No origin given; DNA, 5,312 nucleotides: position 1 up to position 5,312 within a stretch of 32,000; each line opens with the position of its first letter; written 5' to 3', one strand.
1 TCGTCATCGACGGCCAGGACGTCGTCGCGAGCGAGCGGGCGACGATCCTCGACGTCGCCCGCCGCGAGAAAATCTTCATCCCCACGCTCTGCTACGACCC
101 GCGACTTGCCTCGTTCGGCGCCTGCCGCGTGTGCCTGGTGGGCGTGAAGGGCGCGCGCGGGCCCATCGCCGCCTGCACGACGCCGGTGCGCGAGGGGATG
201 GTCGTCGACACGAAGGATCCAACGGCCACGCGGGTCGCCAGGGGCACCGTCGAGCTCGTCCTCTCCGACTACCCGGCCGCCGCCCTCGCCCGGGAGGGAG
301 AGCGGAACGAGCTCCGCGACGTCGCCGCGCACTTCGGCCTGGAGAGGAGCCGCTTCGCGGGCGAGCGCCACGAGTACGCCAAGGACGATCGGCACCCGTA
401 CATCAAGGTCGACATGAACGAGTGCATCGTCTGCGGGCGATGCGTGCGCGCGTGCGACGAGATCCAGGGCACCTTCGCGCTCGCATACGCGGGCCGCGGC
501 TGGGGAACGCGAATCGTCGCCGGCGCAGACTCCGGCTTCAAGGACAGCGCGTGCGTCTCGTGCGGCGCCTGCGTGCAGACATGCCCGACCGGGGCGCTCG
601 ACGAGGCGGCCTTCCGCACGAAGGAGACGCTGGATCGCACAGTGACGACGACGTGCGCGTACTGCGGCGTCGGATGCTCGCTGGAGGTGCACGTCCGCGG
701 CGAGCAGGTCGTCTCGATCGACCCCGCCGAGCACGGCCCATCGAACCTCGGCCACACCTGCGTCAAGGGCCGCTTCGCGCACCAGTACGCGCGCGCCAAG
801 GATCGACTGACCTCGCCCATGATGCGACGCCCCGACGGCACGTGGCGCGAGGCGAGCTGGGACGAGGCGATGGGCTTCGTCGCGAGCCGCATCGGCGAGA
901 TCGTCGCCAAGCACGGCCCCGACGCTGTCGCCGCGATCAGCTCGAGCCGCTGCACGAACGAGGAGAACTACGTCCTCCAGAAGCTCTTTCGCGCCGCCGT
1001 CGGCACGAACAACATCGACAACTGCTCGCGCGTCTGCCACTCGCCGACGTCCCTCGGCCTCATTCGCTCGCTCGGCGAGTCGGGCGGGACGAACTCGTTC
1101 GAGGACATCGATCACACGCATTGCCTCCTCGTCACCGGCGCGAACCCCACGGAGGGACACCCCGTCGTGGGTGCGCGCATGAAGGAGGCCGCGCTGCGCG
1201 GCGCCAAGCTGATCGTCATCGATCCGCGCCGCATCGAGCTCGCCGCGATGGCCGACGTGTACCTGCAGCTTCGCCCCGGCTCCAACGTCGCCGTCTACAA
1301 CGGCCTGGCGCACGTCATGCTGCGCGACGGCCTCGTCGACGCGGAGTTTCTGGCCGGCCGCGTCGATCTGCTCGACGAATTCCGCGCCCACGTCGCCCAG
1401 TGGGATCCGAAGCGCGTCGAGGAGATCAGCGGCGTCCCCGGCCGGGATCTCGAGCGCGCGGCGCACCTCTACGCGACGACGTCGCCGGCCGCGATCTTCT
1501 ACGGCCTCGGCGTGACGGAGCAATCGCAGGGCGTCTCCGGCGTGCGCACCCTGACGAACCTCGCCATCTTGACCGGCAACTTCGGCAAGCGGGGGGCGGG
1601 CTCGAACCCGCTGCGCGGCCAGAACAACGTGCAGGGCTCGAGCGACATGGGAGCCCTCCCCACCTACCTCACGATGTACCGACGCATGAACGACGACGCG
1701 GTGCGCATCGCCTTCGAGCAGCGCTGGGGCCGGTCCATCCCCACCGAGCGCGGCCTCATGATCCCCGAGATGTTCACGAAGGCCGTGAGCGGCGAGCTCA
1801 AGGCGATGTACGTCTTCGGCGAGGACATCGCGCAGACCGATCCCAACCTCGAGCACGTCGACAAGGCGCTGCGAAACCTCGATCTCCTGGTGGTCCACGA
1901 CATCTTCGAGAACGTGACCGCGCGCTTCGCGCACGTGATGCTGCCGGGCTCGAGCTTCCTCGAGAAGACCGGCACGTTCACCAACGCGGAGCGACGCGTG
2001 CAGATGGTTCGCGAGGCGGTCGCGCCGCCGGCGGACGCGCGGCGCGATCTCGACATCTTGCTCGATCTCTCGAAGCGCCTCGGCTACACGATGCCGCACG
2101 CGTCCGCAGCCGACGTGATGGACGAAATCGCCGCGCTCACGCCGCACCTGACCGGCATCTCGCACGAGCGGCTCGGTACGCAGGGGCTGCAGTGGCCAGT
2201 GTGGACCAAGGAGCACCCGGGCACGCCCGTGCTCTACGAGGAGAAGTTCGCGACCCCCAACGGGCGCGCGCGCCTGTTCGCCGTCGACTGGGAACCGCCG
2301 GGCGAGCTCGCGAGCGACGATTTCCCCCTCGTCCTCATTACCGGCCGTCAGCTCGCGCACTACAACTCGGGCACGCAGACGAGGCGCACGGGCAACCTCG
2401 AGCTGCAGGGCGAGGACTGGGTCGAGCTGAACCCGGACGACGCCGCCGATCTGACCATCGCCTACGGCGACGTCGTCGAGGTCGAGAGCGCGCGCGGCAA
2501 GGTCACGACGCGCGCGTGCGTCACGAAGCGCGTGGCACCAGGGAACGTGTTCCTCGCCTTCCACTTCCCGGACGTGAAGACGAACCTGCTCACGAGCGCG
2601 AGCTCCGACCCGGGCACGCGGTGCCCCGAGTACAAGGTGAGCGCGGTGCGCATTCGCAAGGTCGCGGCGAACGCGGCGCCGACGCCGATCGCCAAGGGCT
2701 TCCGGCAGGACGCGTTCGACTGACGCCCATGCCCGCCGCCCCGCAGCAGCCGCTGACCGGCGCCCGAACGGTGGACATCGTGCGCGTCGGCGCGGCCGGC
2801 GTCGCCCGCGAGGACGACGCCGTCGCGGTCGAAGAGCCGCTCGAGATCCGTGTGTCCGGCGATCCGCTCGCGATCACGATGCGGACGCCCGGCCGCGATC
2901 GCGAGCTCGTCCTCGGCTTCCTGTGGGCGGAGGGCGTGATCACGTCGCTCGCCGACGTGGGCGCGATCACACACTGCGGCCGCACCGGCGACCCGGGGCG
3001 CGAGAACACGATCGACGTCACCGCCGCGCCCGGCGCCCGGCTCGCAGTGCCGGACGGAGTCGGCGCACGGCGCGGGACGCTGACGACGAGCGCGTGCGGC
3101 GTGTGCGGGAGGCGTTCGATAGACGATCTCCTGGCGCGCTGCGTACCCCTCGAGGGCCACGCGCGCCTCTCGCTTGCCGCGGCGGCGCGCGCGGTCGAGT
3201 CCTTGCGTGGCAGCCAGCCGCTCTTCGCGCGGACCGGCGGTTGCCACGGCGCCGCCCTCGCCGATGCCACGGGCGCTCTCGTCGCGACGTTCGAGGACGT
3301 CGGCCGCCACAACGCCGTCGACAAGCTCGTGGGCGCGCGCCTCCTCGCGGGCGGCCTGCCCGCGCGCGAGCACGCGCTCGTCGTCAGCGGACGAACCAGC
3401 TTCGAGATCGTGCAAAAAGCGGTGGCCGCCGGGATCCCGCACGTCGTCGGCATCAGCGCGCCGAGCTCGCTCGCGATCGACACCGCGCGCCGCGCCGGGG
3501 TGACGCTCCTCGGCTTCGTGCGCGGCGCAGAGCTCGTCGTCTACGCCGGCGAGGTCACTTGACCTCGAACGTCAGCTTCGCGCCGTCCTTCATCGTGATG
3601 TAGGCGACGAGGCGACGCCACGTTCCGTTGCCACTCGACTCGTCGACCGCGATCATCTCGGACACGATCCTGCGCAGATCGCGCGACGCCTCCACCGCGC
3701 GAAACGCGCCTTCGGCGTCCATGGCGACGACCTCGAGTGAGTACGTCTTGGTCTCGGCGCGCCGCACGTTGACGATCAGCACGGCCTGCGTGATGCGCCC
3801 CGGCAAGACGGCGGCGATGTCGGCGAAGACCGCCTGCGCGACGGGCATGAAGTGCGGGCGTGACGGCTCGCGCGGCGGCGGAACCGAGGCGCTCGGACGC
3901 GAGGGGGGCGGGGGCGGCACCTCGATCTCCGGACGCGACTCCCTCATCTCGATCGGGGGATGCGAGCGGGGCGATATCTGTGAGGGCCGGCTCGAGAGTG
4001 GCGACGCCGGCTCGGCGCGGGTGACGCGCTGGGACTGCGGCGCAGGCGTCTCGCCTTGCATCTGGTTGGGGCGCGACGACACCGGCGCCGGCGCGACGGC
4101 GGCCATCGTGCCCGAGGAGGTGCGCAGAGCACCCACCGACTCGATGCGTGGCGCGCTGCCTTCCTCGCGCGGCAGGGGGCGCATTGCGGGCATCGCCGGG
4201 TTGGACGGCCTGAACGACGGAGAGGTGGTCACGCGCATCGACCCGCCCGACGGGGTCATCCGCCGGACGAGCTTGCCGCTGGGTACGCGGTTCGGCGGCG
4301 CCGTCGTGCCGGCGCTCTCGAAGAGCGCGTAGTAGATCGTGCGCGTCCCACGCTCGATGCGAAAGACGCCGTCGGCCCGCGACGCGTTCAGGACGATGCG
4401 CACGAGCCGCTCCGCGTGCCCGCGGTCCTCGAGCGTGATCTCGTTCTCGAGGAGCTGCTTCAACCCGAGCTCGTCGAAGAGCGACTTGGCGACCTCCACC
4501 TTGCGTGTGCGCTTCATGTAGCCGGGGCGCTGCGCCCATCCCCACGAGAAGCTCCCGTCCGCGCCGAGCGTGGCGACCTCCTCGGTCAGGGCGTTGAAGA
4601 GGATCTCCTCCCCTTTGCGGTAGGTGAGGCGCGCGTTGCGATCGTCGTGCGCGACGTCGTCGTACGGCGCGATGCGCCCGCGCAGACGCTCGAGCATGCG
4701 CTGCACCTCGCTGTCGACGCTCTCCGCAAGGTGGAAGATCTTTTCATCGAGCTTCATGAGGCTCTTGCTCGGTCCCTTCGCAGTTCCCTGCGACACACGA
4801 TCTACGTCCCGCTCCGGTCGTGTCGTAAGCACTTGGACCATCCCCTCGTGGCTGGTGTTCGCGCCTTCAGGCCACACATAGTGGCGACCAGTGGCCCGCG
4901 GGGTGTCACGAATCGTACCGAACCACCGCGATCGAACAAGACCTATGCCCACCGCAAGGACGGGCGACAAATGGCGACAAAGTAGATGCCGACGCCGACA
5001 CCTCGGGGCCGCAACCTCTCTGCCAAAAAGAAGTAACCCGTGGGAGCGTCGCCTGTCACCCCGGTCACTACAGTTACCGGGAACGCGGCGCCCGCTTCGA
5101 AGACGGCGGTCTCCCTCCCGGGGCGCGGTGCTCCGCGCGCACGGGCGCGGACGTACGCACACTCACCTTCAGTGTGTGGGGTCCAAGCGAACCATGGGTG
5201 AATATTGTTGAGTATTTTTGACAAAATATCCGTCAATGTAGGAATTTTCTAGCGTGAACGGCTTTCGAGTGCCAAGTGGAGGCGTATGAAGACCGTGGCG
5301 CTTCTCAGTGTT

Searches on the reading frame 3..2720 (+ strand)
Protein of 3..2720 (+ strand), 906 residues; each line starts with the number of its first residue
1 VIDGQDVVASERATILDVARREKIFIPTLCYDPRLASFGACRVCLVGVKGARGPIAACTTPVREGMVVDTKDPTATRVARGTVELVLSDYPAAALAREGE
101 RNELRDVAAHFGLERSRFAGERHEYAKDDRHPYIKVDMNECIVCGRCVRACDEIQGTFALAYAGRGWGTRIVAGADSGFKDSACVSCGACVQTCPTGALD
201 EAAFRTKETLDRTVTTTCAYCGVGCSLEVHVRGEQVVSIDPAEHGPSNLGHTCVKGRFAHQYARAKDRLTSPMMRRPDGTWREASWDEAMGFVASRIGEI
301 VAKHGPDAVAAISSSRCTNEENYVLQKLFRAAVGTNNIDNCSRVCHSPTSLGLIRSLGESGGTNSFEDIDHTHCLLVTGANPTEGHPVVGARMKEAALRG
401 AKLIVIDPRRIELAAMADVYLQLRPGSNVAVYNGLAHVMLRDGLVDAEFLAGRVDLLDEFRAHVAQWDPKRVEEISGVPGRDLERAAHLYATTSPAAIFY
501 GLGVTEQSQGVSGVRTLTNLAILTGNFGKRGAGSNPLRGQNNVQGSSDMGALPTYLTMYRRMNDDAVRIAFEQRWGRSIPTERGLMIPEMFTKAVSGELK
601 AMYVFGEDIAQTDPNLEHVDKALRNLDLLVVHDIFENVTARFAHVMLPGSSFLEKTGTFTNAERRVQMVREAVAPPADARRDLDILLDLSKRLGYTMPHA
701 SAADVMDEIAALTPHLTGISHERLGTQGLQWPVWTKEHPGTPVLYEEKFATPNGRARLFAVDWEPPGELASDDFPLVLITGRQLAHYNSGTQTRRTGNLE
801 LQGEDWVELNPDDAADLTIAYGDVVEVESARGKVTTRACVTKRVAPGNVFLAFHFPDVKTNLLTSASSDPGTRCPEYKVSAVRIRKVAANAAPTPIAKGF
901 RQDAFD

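Call 16: search_protein_families(library=pfam, proteins=[window:3-2720:+], max_evalue=0.00001)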
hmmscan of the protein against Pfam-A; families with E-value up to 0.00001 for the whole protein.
window:3-2720:+ (906 aa): 10 families
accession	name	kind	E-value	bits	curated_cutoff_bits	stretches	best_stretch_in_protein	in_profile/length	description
PF00384.28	Molybdopterin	-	7.5e-76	255.9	24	1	268-692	1-353/353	Molybdopterin oxidoreductase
PF01568.27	Molydop_binding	-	6.8e-30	103.8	26.8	1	776-879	1-108/110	Molydopterin dinucleotide binding domain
PF04879.21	Molybdop_Fe4S4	-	1e-17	64.3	22.7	1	212-263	2-53/55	Molybdopterin oxidoreductase Fe4S4 domain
PF13510.11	Fer2_4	-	2.3e-15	56.9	22.8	1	2-72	8-81/82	2Fe-2S iron-sulfur cluster binding domain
PF22117.2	Fer4_Nqo3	-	1.3e-09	38.5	27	1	132-199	2-66/67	NADH-quinone oxidoreductase subunit 3, ferredoxin-like domain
PF12838.12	Fer4_7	-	5.6e-08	33.6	27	1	141-198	2-52/52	4Fe-4S dicluster domain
PF00037.32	Fer4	-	1.8e-07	31.1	21.1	0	182-199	6-23/24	4Fe-4S binding domain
PF13237.11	Fer4_10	-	2.7e-06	27.6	25.5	0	181-225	6-48/53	4Fe-4S dicluster domain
PF14697.11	Fer4_21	-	3.1e-06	27.7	35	0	180-223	4-46/59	4Fe-4S dicluster domain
PF12837.12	Fer4_6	-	3.3e-06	27.2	25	0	180-199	5-24/24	4Fe-4S binding domain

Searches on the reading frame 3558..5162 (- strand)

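Call 16: search_protein_families(library=pfam, proteins=[window:3558-5162:-], max_evalue=0.00001)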
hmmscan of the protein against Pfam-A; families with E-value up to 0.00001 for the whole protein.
window:3558-5162:- (535 aa): 1 family
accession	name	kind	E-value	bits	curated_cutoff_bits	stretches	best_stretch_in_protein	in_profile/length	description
PF21813.2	DUF6882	-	2.3e-07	31.2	23.9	1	152-280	13-139/142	Family of unknown function (DUF6882)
